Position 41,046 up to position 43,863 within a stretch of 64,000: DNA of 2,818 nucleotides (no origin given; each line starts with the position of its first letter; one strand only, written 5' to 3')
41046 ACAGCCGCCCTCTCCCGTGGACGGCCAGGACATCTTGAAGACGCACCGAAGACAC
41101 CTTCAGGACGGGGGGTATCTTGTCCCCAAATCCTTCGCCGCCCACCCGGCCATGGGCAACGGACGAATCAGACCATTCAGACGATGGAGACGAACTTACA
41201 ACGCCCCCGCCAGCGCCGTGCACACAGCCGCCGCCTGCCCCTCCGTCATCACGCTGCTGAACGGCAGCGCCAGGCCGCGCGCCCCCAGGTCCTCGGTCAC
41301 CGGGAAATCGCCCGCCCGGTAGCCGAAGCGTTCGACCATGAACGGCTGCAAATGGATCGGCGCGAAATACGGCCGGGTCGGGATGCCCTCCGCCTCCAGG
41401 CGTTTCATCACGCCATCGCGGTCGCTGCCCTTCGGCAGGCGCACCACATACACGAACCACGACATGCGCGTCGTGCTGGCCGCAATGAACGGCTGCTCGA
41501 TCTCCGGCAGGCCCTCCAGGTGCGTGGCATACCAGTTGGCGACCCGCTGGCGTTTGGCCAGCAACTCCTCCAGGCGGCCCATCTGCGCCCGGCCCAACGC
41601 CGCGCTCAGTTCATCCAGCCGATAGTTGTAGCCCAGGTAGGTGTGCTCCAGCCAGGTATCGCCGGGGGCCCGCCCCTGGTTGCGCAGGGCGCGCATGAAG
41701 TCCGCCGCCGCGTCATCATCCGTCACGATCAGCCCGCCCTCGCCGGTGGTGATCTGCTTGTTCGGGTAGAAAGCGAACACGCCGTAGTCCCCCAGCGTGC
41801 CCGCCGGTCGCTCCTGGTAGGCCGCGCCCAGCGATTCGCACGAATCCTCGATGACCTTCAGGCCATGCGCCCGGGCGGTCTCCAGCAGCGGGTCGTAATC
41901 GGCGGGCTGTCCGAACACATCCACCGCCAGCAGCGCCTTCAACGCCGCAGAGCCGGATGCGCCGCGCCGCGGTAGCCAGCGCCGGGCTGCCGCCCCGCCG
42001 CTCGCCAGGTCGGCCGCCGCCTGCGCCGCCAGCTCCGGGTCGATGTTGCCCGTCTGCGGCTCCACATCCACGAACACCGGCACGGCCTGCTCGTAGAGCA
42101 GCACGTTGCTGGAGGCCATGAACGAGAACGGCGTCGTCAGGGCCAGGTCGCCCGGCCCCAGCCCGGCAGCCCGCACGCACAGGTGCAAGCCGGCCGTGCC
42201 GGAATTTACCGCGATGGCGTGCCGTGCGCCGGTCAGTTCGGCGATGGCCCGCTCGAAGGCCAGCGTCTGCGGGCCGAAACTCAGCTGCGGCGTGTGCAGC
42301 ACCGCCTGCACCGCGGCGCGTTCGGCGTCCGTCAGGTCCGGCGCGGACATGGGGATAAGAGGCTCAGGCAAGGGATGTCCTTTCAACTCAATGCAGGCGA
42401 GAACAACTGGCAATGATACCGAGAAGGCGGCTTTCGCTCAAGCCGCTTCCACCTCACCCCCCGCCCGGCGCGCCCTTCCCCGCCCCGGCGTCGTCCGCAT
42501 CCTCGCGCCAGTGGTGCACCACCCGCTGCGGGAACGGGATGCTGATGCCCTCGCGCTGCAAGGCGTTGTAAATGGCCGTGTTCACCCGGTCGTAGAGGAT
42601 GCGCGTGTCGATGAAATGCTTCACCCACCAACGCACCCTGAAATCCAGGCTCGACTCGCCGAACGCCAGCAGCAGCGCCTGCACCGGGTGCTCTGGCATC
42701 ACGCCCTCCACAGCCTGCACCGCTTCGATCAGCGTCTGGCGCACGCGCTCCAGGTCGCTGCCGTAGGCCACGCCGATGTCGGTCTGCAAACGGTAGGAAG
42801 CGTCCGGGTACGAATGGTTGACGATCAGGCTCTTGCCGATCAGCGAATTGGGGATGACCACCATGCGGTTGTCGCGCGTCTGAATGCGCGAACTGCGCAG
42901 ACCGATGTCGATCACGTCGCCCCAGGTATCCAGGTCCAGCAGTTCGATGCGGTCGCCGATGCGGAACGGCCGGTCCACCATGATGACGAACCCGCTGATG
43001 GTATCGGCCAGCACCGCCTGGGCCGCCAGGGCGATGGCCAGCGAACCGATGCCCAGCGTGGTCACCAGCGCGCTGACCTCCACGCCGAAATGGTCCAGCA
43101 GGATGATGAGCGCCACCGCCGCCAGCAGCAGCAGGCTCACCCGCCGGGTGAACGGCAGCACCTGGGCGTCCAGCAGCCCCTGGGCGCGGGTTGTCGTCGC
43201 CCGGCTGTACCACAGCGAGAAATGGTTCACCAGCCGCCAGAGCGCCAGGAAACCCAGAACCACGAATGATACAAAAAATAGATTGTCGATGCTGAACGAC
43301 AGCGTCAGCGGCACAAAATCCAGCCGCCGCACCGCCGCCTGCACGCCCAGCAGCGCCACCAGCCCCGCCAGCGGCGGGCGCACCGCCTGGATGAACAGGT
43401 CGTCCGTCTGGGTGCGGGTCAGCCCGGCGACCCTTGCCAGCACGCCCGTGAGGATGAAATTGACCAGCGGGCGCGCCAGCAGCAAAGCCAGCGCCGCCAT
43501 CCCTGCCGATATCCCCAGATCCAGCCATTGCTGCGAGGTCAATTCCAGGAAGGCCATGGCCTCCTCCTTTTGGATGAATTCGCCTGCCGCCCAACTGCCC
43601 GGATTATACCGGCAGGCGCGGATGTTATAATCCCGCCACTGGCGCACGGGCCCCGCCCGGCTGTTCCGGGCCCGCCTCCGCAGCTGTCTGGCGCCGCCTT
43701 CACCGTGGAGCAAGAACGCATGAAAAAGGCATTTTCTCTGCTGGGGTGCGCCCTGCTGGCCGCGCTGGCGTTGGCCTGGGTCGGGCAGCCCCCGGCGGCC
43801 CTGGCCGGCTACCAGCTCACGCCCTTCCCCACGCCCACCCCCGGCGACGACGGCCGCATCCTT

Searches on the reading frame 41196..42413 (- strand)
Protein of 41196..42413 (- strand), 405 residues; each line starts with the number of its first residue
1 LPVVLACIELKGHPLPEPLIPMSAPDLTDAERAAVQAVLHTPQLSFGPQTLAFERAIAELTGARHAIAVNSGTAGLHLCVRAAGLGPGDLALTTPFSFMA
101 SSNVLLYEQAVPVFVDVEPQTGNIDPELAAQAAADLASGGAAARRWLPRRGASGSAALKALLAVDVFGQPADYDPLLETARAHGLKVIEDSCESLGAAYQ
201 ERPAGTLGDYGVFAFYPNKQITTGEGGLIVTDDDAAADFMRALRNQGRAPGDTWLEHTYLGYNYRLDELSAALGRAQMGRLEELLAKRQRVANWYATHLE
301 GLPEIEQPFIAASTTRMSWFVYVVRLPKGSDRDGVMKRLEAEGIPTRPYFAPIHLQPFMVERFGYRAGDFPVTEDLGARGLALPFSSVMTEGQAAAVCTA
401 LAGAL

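Call 20: search_protein_families(library=pfam, proteins=[window:41196-42413:-], max_evalue=0.01)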
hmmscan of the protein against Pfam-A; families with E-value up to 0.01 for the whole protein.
window:41196-42413:- (405 aa): 3 families
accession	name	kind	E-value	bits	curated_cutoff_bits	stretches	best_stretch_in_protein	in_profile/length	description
PF01041.23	DegT_DnrJ_EryC1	-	1.2e-105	354.2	19.8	1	27-401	3-359/360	DegT/DnrJ/EryC1/StrS aminotransferase family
PF01212.27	Beta_elim_lyase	-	0.0011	18.8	27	0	47-113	31-91/288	Beta-eliminating lyase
PF01053.26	Cys_Met_Meta_PP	-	0.0068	15.4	27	0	48-98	52-101/381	Cys/Met metabolism PLP-dependent enzyme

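Call 22: find_homologous_proteins(query=window:41196-42350:-, max_evalue=1e-30)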
Query window:41196-42350:- (384 aa): 8000 proteins with E <= 1e-30 among 8000 candidates; the best 120 are listed.
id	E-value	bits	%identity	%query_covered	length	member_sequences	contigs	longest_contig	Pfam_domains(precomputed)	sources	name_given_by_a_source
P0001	5.0e-252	853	100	100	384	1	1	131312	PF01041.24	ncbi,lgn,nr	ncbi:MAG: DegT/DnrJ/EryC1/StrS family aminotransferase [Chloroflexi bacterium]|nr:DegT/DnrJ/EryC1/St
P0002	8.7e-211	718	85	100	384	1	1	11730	PF01041.24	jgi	jgi:dTDP-4-amino-4,6-dideoxygalactose transaminase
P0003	8.3e-200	682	82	100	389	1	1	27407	PF01041.24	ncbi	-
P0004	2.4e-199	680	79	100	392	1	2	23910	PF01041.24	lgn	-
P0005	1.9e-198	677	79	100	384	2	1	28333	PF01041.24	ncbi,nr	ncbi:MAG: DegT/DnrJ/EryC1/StrS family aminotransferase [Anaerolineae bacterium]|nr:MAG: DegT/DnrJ/Er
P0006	1.1e-185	635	75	100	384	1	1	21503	PF01041.24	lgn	-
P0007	1.1e-185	635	73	100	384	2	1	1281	PF01041.24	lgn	-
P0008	1.6e-185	635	75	99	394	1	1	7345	PF01041.24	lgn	-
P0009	1.4e-184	632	73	100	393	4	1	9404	PF01041.24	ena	-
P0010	1.6e-184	631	74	99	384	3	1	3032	PF01212.28,PF01041.24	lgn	-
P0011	4.4e-184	630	74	100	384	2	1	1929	PF01041.24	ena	-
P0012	9.2e-184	629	71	100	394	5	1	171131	PF01212.28,PF01041.24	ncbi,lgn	ncbi:MAG: DegT/DnrJ/EryC1/StrS family aminotransferase [Anaerolineales bacterium]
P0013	2.1e-183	628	73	99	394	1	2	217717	PF01041.24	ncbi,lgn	-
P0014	2.5e-183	627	72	100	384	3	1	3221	PF01041.24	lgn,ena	-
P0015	6.9e-183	626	73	100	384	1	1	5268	PF01041.24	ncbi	-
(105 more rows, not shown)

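Call 23: find_encoding_contigs(protein=P0002, flank=6000, max_places=3)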
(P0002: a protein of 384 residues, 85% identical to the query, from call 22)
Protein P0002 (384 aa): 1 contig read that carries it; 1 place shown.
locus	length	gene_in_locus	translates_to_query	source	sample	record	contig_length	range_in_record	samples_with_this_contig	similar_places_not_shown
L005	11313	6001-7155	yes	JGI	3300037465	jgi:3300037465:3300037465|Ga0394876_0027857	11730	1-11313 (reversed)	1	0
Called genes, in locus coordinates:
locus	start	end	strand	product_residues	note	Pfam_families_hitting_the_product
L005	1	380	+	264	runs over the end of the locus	?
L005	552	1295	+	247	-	PF01476:LysM, PF23472:LysM2_CERK1_LYK3_4_5 (faint), PF01476:LysM, PF23473:LysM3_LYK4_5 (weak)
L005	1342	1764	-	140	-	PF08818:DUF1801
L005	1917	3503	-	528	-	PF00753:Lactamase_B, PF12706:Lactamase_B_2, PF22505:RNase_J_b_CASP, PF07521:RMMBL, PF17770:RNase_J_C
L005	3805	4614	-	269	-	PF01476:LysM, PF17210:SdrD_B (weak)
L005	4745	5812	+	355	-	PF21088:MS_channel_1st, PF00924:MS_channel_2nd, PF21082:MS_channel_3rd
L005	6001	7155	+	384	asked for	PF01041:DegT_DnrJ_EryC1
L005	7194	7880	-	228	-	PF00753:Lactamase_B, PF13483:Lactamase_B_3, PF12706:Lactamase_B_2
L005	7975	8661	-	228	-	PF13483:Lactamase_B_3, PF00753:Lactamase_B, PF12706:Lactamase_B_2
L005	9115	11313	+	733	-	?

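Call 24: find_encoding_contigs(protein=P0003, flank=6000, max_places=3)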
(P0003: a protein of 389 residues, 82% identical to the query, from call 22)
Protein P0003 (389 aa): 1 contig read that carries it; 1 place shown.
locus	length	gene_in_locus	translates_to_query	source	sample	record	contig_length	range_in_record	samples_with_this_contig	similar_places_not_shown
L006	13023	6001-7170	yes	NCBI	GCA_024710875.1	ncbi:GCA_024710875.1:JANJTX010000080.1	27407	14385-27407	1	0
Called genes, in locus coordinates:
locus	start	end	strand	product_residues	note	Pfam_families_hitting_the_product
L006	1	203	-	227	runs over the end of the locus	-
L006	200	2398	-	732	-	-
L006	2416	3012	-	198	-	-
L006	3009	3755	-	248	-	PF20539:DUF6754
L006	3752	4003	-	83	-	-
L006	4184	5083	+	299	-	PF10882:bPH_5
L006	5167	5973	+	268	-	PF01940:DUF92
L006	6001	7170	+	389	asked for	PF01041:DegT_DnrJ_EryC1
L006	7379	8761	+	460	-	PF00675:Peptidase_M16, PF05193:Peptidase_M16_C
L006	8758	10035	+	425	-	PF00675:Peptidase_M16, PF05193:Peptidase_M16_C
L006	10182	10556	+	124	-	PF01648:ACPS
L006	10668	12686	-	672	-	PF13229:Beta_helix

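Call 25: find_encoding_contigs(protein=P0005, flank=6000, max_places=3)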
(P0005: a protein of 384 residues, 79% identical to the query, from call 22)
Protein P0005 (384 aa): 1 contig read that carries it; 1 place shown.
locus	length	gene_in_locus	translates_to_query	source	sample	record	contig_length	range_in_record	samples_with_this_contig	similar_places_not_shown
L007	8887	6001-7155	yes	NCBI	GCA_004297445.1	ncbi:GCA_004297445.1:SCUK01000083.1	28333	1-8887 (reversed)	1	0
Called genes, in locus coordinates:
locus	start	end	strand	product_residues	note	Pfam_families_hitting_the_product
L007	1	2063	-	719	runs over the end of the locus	-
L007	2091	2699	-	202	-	-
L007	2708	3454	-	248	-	PF20539:DUF6754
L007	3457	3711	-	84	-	-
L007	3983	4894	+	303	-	PF10882:bPH_5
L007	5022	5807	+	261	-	PF01940:DUF92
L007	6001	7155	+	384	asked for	PF01041:DegT_DnrJ_EryC1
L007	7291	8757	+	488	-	PF13493:DUF4118, PF00512:HisKA, PF02518:HATPase_c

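Call 28: find_encoding_contigs(protein=P0001, flank=10000, max_places=4)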
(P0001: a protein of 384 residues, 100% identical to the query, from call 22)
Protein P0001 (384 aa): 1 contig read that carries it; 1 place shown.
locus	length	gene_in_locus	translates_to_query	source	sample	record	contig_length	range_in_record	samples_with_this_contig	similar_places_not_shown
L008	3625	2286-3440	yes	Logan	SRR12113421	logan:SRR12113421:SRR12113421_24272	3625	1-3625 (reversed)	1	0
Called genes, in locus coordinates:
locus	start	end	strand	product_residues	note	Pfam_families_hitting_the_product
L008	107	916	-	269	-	PF01476:LysM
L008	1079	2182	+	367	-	PF21088:MS_channel_1st, PF00924:MS_channel_2nd, PF21082:MS_channel_3rd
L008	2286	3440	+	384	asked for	PF01041:DegT_DnrJ_EryC1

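Call 40: find_encoding_contigs(protein=P0004, flank=6000, max_places=3)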
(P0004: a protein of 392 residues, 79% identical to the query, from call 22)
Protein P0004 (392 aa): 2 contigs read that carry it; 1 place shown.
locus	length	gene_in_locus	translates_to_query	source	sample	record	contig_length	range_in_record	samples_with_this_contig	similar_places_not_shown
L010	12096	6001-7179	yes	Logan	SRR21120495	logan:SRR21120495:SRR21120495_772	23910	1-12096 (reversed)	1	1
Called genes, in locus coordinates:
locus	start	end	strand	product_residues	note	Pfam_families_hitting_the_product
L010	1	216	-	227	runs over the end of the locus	-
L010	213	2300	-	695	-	-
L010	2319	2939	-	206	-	-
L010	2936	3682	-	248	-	PF20539:DUF6754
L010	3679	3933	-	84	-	-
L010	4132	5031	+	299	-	PF10882:bPH_5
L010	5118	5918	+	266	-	PF01940:DUF92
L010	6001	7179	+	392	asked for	PF01041:DegT_DnrJ_EryC1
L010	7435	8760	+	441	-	PF00675:Peptidase_M16, PF05193:Peptidase_M16_C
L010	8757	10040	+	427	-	PF00675:Peptidase_M16, PF05193:Peptidase_M16_C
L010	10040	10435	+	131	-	PF01648:ACPS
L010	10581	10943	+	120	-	PF18899:DUF5655 (weak), PF08818:DUF1801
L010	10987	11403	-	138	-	PF12680:SnoaL_2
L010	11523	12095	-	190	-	?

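Call 41: find_encoding_contigs(protein=P0006, flank=6000, max_places=3)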
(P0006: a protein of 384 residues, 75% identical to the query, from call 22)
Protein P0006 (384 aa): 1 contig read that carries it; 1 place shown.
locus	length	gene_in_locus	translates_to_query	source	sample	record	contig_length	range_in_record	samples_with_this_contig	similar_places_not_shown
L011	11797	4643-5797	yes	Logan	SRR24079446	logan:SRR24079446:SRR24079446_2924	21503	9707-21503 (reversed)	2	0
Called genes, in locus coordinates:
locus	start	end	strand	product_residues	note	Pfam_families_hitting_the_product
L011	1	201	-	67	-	?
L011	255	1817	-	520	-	PF00478:IMPDH, PF00571:CBS, PF00977:His_biosynth (faint), PF01070:FMN_dh (weak), PF01180:DHO_dh (faint), PF03060:NMO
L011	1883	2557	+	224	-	PF02245:Pur_DNA_glyco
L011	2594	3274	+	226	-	PF17836:PglD_N, PF25087:GMPPB_C (faint), PF00132:Hexapep (weak)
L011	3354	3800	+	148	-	PF04519:Bactofilin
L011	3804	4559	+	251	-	PF02517:Rce1-like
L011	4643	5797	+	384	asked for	PF01041:DegT_DnrJ_EryC1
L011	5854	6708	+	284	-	PF10882:bPH_5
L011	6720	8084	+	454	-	PF01940:DUF92, PF01161:PBP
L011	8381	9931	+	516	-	PF01039:Carboxyl_trans, PF03255:ACCA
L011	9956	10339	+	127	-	PF04277:OAD_gamma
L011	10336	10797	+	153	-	PF25984:BSH_YknX (faint), PF25973:BSH_CzcB (faint), PF00364:Biotin_lipoyl, PF25917:BSH_RND (weak)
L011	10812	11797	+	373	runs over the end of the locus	PF03977:OAD_beta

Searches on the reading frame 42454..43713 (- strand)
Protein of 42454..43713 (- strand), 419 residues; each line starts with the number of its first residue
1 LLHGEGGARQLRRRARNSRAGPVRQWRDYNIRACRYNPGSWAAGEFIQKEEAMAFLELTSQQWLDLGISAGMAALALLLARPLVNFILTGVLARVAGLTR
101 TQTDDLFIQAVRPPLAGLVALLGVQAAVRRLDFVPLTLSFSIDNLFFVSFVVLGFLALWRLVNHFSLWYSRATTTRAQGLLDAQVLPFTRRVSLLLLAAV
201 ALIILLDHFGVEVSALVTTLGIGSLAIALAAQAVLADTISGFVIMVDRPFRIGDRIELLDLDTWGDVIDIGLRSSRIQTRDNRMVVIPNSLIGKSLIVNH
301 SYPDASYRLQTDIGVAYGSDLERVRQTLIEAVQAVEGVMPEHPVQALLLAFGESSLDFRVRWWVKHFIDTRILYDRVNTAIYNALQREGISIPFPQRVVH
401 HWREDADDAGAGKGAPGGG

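Call 20: search_protein_families(library=pfam, proteins=[window:42454-43713:-], max_evalue=0.01)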
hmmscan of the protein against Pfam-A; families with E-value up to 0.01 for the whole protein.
window:42454-43713:- (419 aa): 3 families
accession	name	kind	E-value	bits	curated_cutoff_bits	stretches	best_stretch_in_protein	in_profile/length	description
PF00924.24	MS_channel_2nd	-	6.9e-18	65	20.2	1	234-301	2-67/68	Mechanosensitive ion channel, beta-domain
PF21082.3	MS_channel_3rd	-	7.3e-14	52.4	21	1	311-392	3-88/88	Mechanosensitive ion channel MscS, C-terminal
PF21088.3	MS_channel_1st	-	8.6e-08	32.5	23.1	1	193-232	3-42/42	Mechanosensitive ion channel, transmembrane helices 2/3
